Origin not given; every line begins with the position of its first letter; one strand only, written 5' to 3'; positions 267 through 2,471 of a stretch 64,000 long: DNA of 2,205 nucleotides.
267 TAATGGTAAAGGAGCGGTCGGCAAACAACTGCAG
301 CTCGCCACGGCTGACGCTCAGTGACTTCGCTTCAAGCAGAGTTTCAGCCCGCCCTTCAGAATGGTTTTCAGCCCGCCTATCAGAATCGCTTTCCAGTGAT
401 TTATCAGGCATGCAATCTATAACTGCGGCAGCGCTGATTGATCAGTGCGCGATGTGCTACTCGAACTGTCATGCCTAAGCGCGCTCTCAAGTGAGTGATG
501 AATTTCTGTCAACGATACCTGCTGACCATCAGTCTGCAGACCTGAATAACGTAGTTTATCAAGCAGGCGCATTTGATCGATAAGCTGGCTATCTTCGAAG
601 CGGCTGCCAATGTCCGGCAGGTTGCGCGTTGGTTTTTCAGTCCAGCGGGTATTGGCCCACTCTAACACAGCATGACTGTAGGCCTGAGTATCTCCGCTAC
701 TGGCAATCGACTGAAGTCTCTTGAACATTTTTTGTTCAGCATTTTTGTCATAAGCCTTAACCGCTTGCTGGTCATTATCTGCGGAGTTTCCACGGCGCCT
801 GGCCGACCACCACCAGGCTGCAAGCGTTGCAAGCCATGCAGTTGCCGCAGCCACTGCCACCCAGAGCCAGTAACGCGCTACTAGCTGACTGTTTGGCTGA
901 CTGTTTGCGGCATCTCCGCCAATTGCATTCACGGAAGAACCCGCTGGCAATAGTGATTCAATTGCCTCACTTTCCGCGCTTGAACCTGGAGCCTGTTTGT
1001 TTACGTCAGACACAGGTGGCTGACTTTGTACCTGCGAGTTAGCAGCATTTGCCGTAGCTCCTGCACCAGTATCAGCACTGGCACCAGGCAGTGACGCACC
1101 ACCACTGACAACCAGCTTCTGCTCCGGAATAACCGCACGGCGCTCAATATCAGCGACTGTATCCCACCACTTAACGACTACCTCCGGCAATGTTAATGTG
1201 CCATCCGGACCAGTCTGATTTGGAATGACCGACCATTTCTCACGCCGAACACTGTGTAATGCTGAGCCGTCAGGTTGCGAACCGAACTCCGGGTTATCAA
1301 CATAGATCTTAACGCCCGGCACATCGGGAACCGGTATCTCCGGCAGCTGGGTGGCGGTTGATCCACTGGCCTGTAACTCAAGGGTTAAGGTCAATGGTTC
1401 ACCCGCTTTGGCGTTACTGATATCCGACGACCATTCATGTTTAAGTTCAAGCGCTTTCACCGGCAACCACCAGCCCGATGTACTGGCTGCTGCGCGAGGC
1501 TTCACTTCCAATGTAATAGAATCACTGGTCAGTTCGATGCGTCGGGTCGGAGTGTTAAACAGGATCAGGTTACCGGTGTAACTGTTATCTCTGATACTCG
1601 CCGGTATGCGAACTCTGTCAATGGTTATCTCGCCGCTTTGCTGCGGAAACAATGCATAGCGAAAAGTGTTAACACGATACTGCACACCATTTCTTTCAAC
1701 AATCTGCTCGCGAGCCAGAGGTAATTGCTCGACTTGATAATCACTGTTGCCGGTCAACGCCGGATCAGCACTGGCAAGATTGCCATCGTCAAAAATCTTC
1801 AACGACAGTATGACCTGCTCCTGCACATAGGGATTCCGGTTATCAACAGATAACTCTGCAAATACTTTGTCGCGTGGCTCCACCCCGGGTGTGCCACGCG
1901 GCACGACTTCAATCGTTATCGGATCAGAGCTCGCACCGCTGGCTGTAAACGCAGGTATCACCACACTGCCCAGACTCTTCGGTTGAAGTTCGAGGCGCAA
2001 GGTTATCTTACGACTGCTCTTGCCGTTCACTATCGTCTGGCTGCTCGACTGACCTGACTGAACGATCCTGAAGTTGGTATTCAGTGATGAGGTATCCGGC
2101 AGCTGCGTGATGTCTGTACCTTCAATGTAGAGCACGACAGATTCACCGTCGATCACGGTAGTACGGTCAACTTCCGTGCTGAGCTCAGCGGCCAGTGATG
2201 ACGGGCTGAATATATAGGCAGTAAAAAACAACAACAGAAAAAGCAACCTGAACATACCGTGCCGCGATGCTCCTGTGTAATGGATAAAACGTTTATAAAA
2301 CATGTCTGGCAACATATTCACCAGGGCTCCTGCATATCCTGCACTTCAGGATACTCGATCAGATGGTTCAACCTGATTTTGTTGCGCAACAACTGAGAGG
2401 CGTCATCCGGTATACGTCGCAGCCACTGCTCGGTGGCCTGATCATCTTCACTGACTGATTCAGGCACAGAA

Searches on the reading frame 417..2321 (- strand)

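Call 65: search_protein_families(library=pfam, proteins=[window:417-2321:-], max_evalue=0.00001)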
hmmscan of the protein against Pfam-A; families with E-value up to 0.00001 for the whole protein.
window:417-2321:- (634 aa): 2 families
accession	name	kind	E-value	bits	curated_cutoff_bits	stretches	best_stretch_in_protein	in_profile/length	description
PF13584.12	BatD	-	2.1e-24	86.4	24.1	1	50-139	2-92/92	BatD DUF11 like domain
PF25607.1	DUF7939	-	6.4e-07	30.1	27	1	530-598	2-64/81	Domain of unknown function (DUF7939)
